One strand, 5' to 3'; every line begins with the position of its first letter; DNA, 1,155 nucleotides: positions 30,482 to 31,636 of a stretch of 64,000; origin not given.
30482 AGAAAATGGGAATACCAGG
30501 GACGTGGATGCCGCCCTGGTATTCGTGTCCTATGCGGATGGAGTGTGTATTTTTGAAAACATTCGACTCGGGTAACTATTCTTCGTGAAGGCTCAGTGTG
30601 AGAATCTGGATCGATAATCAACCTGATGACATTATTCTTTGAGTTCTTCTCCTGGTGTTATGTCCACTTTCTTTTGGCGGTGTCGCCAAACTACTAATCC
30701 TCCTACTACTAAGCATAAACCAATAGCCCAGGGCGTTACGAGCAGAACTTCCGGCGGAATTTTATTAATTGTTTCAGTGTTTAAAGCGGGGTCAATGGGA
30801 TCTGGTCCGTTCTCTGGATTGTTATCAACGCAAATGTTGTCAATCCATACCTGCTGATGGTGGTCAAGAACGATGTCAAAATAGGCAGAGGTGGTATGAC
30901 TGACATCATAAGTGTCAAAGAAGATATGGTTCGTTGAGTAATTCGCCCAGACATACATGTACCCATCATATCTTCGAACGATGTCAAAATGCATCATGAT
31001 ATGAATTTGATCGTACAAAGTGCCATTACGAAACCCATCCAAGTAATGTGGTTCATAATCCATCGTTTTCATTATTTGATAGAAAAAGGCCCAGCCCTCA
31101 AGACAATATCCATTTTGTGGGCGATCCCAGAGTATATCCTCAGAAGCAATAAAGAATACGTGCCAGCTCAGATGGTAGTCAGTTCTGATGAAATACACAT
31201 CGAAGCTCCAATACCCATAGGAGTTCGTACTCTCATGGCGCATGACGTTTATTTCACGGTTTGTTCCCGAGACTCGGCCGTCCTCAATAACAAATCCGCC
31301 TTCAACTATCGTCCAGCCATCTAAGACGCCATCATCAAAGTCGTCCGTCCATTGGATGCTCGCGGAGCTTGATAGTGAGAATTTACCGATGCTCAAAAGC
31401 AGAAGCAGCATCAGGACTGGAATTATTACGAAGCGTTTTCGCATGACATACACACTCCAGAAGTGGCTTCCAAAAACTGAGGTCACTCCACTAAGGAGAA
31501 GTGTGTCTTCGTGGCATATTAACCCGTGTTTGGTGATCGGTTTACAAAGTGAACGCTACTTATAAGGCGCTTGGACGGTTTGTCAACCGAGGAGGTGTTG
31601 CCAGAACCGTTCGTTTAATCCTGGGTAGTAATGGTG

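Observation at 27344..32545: Repeated cassette pairing a fused double-Lrp regulator with a ConA/LamG-like type-I surface protein (P1-P3)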

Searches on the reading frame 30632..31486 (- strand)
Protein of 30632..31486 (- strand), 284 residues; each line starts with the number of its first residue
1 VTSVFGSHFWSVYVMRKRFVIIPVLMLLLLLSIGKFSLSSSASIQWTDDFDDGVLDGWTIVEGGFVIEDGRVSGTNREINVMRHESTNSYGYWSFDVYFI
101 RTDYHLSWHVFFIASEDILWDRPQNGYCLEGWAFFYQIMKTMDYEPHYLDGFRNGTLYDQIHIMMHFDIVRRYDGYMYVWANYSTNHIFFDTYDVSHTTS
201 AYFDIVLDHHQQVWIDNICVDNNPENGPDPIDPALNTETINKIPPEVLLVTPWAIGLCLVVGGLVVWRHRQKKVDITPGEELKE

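Call 4: search_protein_families(library=pfam, proteins=[window:30632-31486:-], max_evalue=1)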
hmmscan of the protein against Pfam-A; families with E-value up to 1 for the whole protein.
window:30632-31486:- (284 aa): 1 family
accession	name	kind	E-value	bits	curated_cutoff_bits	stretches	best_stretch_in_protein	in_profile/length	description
PF19451.5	DUF5989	-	0.11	13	27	1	9-33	7-31/49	Family of unknown function (DUF5989)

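Call 7: find_homologous_proteins(query=window:30632-31444:-, max_evalue=0.001)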
Query window:30632-31444:- (270 aa): 10 proteins with E <= 0.001 among 334 candidates.
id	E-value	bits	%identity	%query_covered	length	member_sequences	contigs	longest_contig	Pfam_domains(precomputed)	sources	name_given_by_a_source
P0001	1.9e-174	597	97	96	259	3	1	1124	-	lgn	-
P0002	3.4e-125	435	69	100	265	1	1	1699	-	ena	-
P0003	5.2e-92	326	55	100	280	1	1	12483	-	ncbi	-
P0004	1.7e-66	243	46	99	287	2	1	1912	-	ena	-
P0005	9.0e-61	224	47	100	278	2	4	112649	-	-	-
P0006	4.9e-59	218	43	100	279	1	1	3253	-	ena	-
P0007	1.3e-55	207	42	100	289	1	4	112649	-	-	-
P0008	2.7e-51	193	44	92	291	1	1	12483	-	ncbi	-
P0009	1.8e-44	170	39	100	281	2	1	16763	-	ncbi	-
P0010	3.0e-44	170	39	99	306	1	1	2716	-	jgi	jgi:hypothetical protein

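Call 8: search_protein_families(library=ncbifam, proteins=[window:30632-31486:-], max_evalue=1)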
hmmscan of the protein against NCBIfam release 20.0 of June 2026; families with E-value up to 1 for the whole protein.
window:30632-31486:- (284 aa): 0 families

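Call 9: find_encoding_contigs(protein=P0003, flank=10000, max_places=4)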
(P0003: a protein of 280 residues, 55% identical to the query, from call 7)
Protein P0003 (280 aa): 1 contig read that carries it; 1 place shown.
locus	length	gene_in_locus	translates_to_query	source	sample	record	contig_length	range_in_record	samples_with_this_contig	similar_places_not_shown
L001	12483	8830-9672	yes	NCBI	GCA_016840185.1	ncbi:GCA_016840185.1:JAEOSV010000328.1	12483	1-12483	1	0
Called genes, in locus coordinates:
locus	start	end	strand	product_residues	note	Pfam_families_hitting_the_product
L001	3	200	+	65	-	?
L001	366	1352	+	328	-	PF13404:HTH_AsnC-type, PF13412:HTH_24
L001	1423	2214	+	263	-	PF12146:Hydrolase_4 (weak), PF00561:Abhydrolase_1, PF12697:Abhydrolase_6, PF00326:Peptidase_S9 (faint)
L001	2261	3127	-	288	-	PF14196:ATC_hydrolase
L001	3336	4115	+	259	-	PF13489:Methyltransf_23, PF01209:Ubie_methyltran, PF07021:MetW (weak), PF13847:Methyltransf_31, PF08241:Methyltransf_11, PF08242:Methyltransf_12, PF13649:Methyltransf_25, PF20922:Anamorsin_N (weak), +1 more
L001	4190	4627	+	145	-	PF09390:DUF1999 (weak), PF13480:Acetyltransf_6 (weak), PF00583:Acetyltransf_1, PF13673:Acetyltransf_10 (weak), PF13508:Acetyltransf_7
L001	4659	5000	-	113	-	-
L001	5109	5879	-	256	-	PF19420:DDAH_eukar, PF02274:ADI (weak)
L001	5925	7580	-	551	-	PF02690:Na_Pi_cotrans, PF01895:PhoU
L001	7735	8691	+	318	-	PF01047:MarR (faint), PF02002:TFIIE_alpha (faint), PF08279:HTH_11 (faint), PF08281:Sigma70_r4_2 (faint), PF09339:HTH_IclR (faint), PF12802:MarR_2 (faint), PF13404:HTH_AsnC-type, PF13412:HTH_24, +2 more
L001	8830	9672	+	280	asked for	-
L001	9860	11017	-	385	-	PF00144:Beta-lactamase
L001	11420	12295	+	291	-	-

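Call 10: find_encoding_contigs(protein=P0009, flank=10000, max_places=4)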
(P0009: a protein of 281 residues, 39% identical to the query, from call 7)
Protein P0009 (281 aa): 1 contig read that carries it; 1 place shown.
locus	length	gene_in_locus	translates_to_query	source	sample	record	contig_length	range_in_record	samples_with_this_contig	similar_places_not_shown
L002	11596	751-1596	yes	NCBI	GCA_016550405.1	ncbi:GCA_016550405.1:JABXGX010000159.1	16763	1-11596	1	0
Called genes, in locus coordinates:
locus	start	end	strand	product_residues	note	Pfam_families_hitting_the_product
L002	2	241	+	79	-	?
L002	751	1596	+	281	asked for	-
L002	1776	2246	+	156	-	PF21473:OB_Ssb-like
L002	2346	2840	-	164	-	PF21473:OB_Ssb-like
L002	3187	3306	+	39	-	-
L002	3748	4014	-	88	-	-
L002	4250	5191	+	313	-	PF12802:MarR_2 (faint), PF13404:HTH_AsnC-type, PF13412:HTH_24, PF13730:HTH_36 (faint), PF25212:HVO_A0114 (faint), PF01047:MarR (faint), PF09339:HTH_IclR (faint), PF13412:HTH_24 (weak)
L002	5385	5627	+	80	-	-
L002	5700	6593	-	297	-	PF00753:Lactamase_B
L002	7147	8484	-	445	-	PF04389:Peptidase_M28 (faint), PF01546:Peptidase_M20, PF07687:M20_dimer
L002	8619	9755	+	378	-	-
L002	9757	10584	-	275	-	PF04015:DUF362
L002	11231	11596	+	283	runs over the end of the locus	PF12797:Fer4_2 (faint), PF12837:Fer4_6 (faint), PF12838:Fer4_7, PF13187:Fer4_9, PF13237:Fer4_10, PF14697:Fer4_21, PF25160:LdpA_Fe-S-bd (weak), PF00037:Fer4 (weak)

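Call 17: find_related_loci(query=A3, collection=genome_contigs, flank=10000)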
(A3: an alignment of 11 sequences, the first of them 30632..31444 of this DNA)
Query A3 (270 aa) in genome_contigs; peptide patterns used: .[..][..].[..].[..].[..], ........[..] (x = any residue, [..] = any of these).
120 stretches matched a pattern; 2 encode a relative of the query (tblastn E <= 1e-3); 1 distinct loci.
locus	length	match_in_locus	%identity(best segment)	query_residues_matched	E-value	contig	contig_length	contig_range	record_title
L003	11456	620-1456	39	1-270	6e-54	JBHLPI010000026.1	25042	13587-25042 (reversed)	MAG: Promethearchaeota archaeon isolate H2M.163 H2M.163@1348, whole genome shotgun sequence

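Call 23: predict_structure(alignment_id=A3)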
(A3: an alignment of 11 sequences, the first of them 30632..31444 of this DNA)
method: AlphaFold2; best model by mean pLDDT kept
length: 270 residues; sequences in the alignment: 11
mean_pLDDT: 76.7   pTM: 0.67
mean pLDDT of the five models: 76.7, 74.8, 69.3, 67.3, 63.7
residues with pLDDT >= 90: 67; 70-90: 121; 50-70: 57; < 50: 25
segments of 3 or more residues with pLDDT < 50: 21-28, 227-235
pLDDT, mean of each block of 10 residues (from residue 1): 63 69 45 88 90 89 89 91 77 87 75 87 89 84 60 91 83 78 87 81 92 77 49 53 82 67 49
secondary structure, 60 per line:
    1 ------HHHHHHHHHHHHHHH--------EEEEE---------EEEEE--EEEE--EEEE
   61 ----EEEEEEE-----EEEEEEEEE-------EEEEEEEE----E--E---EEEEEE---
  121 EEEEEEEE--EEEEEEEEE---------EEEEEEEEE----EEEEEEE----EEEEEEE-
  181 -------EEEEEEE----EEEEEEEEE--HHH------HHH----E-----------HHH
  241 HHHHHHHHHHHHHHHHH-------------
elements in order: H7-21 E30-34 E44-48 E51-54 E57-60 E65-71 E77-85 E93-100 E112-117 E121-128 E131-139 E149-157 E162-168 E173-179 E188-194 E199-207 H238-257

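Call 25: search_protein_representatives(alignment_id=A3)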
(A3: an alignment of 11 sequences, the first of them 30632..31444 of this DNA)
Query: 11 sequences, 279 profile positions. Proteins with E-value up to 0.001 (for the whole library): 426; up to 1e-10: 132; up to 1e-30: 4. The best 150 are listed.
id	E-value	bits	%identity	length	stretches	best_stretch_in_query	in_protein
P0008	9.8e-127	438.8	-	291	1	1-279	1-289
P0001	6.8e-122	422.9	-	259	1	12-279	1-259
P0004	6.5e-120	416.4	-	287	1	1-279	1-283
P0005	1.6e-111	388.8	-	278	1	1-279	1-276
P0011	1.4e-28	116.8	-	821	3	26-221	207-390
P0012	5.7e-26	108.2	-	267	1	14-242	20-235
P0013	1.4e-25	106.9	-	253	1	14-266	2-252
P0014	8.4e-24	101.1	-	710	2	9-221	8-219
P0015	9.0e-24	101.0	-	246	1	9-268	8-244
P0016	2.2e-23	99.8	-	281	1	1-265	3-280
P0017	6.3e-23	98.2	-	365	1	2-234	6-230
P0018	7.2e-23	98.1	-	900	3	9-220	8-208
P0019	1.1e-21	94.1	-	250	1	7-266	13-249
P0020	1.4e-21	93.8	-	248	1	3-266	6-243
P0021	1.4e-21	93.8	-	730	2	14-221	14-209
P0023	7.9e-21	91.4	-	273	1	5-258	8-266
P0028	4.3e-19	85.7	-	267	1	1-265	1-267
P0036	6.5e-18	81.8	-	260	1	1-265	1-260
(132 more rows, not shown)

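Call 27: fold_search(model_id=the predicted structure, library=pdb)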
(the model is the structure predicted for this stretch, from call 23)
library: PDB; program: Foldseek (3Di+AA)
matches with E <= 10: 1543; with E <= 0.001: 117
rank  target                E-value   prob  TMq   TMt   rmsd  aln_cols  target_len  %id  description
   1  4b1m_C                5.1e-08  1.00  0.44  0.70   5.4       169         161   14  CARBOHYDRATE BINDING MODULE CBM66 FROM BACILLUS SUBTILIS (released 2012-12-12)
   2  4b1m_A                7.0e-08  1.00  0.43  0.66   5.5       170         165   12  CARBOHYDRATE BINDING MODULE CBM66 FROM BACILLUS SUBTILIS (released 2012-12-12)
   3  4b1l                  2.2e-07  1.00  0.43  0.68   5.5       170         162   14  CARBOHYDRATE BINDING MODULE CBM66 FROM BACILLUS SUBTILIS (released 2012-12-12)
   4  4b1m_B                3.4e-07  1.00  0.46  0.72   3.4       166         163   12  CARBOHYDRATE BINDING MODULE CBM66 FROM BACILLUS SUBTILIS (released 2012-12-12)
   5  4azz_A                4.1e-07  1.00  0.44  0.69   5.3       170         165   12  Carbohydrate binding module CBM66 from Bacillus subtilis (released 2012-07-25)
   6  1oq1_A                1.8e-06  1.00  0.47  0.55   5.0       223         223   13  Crystal Structure of Protein of Unknown Function with Galectin-like Fold from Bacillus subtilis (released 2003-09-23)
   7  1oq1_B                2.6e-06  1.00  0.46  0.55   4.8       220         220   15  Crystal Structure of Protein of Unknown Function with Galectin-like Fold from Bacillus subtilis (released 2003-09-23)
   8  2a6z                  2.8e-06  1.00  0.48  0.56   5.3       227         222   11  Crystal structure of Emp47p carbohydrate recognition domain (CRD), monoclinic crystal form 1 (released 2006-01-31)
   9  1oq1_C                3.9e-06  1.00  0.46  0.54   4.9       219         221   15  Crystal Structure of Protein of Unknown Function with Galectin-like Fold from Bacillus subtilis (released 2003-09-23)
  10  2e6v_B                1.2e-05  1.00  0.49  0.55   6.2       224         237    8  Crystal structure of VIP36 exoplasmic/lumenal domain, Ca2+/Man3GlcNAc-bound form (released 2007-07-24)
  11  5t7p_B                1.3e-05  1.00  0.47  0.54   5.0       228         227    6  Crystal structure of Pisum arvense lectin (PAL) complexed with X-Man (released 2017-08-09)
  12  2e6v_A                1.4e-05  1.00  0.48  0.53   6.3       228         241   10  Crystal structure of VIP36 exoplasmic/lumenal domain, Ca2+/Man3GlcNAc-bound form (released 2007-07-24)
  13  3azx_A                1.5e-05  1.00  0.45  0.48   5.6       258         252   11  Crystal structure of the laminarinase catalytic domain from Thermotoga maritima MSB8 (released 2011-11-23)
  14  6yp6                  1.5e-05  1.00  0.43  0.50   6.7       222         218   13  Structural annotation of the conserved carbohydrate esterase vb_24B_21 from Shiga toxin-encoding bacteriophage phi24B (released 2020-09-16)
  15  5t7p_A                1.7e-05  1.00  0.43  0.50   5.4       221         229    8  Crystal structure of Pisum arvense lectin (PAL) complexed with X-Man (released 2017-08-09)
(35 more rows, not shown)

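Call 30: search_protein_families(library=pfam, proteins=[P0011, P0012, P0013, P0015, P0016, P0017, P0020, P0023, P0028, P0036], max_evalue=1)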
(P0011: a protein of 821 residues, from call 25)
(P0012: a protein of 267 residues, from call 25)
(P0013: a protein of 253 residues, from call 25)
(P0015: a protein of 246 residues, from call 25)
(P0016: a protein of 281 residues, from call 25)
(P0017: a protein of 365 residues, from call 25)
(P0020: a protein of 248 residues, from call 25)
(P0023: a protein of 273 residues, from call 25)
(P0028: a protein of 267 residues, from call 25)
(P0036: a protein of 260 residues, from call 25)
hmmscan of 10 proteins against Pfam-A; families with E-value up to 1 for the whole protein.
P0011 (821 aa): 8 families
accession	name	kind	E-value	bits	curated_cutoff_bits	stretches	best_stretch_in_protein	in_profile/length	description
PF06439.18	3keto-disac_hyd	-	7.2e-07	29.9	26.8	1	394-548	2-158/187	3-keto-disaccharide hydrolase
PF07705.17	CARDB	-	6.2e-06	26.8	22.7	1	670-739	8-79/101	CARDB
PF22544.2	HYDIN_VesB_CFA65-like_Ig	-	0.023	15.4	25.5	1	672-741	10-82/100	HYDIN/CFA65/VesB-like, Ig-like domain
PF07953.20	Toxin_R_bind_N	-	0.026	14.6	23.8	0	325-355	116-146/191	Clostridium neurotoxin, N-terminal receptor binding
PF17957.7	Big_7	-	0.052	14.6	24.1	1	675-739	12-68/70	Bacterial Ig domain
PF03785.20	Peptidase_C25_C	-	0.054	13.8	25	0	599-643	24-68/79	Peptidase family C25, C terminal ig-like domain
PF24614.1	Tf2-1_C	-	0.056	13.7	27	1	69-102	12-44/45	Transposon Tf2-1 polyprotein, C-terminal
PF09230.16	DFF40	-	0.26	11.5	25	0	65-96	143-172/225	DNA fragmentation factor 40 kDa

P0012 (267 aa): 2 families
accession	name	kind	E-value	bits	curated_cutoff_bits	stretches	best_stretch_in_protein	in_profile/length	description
PF06439.18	3keto-disac_hyd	-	0.0043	17.6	26.8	1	38-210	2-184/187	3-keto-disaccharide hydrolase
PF12629.12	Pox_polyA_pol_C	-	0.014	15.7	27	1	170-195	114-139/200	Poxvirus poly(A) polymerase C-terminal domain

P0013 (253 aa): 2 families
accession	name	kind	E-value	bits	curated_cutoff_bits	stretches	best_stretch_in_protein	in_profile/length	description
PF14099.13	Polysacc_lyase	-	0.016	15.5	29.9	1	146-181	147-182/210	Polysaccharide lyase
PF11384.13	DUF3188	-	0.036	14.1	24.6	1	231-253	27-49/50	Protein of unknown function (DUF3188)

P0015 (246 aa): 1 family
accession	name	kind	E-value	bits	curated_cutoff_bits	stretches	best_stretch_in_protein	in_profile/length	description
PF14188.11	DUF4311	-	0.26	11.5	27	1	62-95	35-68/212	Domain of unknown function (DUF4311)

P0016 (281 aa): 2 families
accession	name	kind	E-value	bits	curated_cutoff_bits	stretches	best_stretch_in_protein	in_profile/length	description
PF07953.20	Toxin_R_bind_N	-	0.003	17.7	23.8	1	158-200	117-158/191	Clostridium neurotoxin, N-terminal receptor binding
PF14610.12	Psg1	-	0.06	13.6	30.1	1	220-276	115-171/186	Ykl077w/Psg1 (Pma1 Stabilization in Golgi)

P0017 (365 aa): 3 families
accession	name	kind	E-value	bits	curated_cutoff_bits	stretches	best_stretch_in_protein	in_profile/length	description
PF10633.15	NPCBM_assoc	-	0.006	17.2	24.4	1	272-311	35-74/78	NPCBM-associated, NEW3 domain of alpha-galactosidase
PF07953.20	Toxin_R_bind_N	-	0.034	14.3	23.8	1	147-222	108-188/191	Clostridium neurotoxin, N-terminal receptor binding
PF22680.2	Glyco_hydro_123_N_2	-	0.1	12.9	27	1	274-312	102-140/142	Glycoside hydrolase 123 N-terminal domain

P0020 (248 aa): 1 family
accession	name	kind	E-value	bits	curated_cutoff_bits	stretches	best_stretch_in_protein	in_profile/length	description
PF06439.18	3keto-disac_hyd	-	0.53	10.7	26.8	0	145-194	126-183/187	3-keto-disaccharide hydrolase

P0023 (273 aa): 3 families
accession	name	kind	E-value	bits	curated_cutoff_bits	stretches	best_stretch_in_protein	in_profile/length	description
PF13273.12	DUF4064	-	0.06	14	32.1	0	234-271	46-83/102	Protein of unknown function (DUF4064)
PF12877.12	KIAA1549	-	0.43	9.4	24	1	250-269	262-281/676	UPF0606 protein KIAA1549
PF06439.18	3keto-disac_hyd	-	0.49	10.9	26.8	0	35-139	2-92/187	3-keto-disaccharide hydrolase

P0028 (267 aa): 0 families

P0036 (260 aa): 1 family
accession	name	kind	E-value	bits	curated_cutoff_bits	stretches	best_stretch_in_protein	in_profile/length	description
PF17166.9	DUF5126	-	0.013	15.8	27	1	133-178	36-81/104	Domain of unknown function (DUF5126)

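Call 31: find_encoding_contigs(protein=P0006, flank=10000, max_places=3)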
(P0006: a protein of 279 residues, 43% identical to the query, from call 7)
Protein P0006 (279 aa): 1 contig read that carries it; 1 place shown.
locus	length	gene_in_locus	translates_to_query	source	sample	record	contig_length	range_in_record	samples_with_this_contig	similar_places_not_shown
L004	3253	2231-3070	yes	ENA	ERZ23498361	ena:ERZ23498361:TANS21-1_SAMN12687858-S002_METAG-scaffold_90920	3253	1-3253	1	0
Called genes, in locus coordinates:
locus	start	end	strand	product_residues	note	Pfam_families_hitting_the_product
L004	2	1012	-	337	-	?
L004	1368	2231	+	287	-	-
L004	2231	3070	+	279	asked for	-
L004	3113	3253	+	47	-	?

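Call 32: find_encoding_contigs(protein=P0010, flank=10000, max_places=3)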
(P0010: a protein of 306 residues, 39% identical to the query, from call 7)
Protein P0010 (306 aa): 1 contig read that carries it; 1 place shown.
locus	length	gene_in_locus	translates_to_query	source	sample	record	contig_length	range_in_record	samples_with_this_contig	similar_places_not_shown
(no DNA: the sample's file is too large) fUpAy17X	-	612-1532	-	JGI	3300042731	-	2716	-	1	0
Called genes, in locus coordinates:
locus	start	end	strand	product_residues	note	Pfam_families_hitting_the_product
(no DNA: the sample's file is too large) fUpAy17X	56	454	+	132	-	-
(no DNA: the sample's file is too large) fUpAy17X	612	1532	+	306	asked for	-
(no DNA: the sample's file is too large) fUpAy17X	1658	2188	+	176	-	PF21473:OB_Ssb-like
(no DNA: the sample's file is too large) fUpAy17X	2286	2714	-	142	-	?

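Call 36: find_encoding_contigs(protein=P0012, flank=6000, max_places=3)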
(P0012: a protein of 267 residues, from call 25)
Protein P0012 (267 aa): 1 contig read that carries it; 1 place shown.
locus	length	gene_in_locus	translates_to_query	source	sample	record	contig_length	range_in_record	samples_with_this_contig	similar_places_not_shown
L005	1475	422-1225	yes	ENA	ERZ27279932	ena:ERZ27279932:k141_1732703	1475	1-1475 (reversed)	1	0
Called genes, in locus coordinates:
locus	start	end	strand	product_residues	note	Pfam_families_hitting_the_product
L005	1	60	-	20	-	?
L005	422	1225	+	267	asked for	-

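Call 37: find_encoding_contigs(protein=P0002, flank=6000, max_places=3)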
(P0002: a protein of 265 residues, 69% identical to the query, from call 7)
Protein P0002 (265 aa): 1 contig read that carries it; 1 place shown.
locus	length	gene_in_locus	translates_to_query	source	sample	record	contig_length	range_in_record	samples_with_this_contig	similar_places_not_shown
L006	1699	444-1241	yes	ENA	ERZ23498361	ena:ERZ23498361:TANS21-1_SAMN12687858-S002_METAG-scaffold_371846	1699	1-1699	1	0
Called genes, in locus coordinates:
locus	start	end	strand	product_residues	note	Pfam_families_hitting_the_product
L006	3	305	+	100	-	?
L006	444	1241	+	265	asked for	-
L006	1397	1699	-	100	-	?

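Call 47: find_related_loci(query=A5, collection=metagenome_contigs, flank=8000)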
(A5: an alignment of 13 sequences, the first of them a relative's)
Query A5 (253 aa) in metagenome_contigs; peptide patterns used: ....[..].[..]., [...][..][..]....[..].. (x = any residue, [..] = any of these).
256 stretches matched a pattern; 119 encode a relative of the query (tblastn E <= 1e-3); the best 80 are kept; 79 distinct loci.
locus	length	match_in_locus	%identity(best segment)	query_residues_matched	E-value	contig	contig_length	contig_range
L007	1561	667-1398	43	3-252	1e-43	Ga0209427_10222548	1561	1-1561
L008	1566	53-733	41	8-252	1e-42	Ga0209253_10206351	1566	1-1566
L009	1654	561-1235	37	16-252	2e-38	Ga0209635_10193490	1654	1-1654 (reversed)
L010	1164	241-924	38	3-248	6e-35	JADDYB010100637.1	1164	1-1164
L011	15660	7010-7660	36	17-247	2e-28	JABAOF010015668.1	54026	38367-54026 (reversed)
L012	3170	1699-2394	32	1-252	6e-27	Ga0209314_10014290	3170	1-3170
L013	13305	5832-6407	38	2-205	3e-26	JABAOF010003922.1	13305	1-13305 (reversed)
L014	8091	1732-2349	39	1-213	2e-26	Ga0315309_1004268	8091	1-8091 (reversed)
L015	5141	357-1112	28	1-252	1e-25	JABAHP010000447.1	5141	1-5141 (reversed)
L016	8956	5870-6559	31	19-253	1e-22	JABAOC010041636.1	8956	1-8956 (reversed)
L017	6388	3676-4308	33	1-220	5e-22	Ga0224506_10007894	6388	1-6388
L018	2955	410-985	35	11-213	7e-22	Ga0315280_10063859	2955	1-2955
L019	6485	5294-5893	32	1-213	1e-21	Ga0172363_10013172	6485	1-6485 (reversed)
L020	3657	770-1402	33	17-240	2e-21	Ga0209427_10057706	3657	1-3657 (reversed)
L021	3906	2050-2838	29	1-252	2e-21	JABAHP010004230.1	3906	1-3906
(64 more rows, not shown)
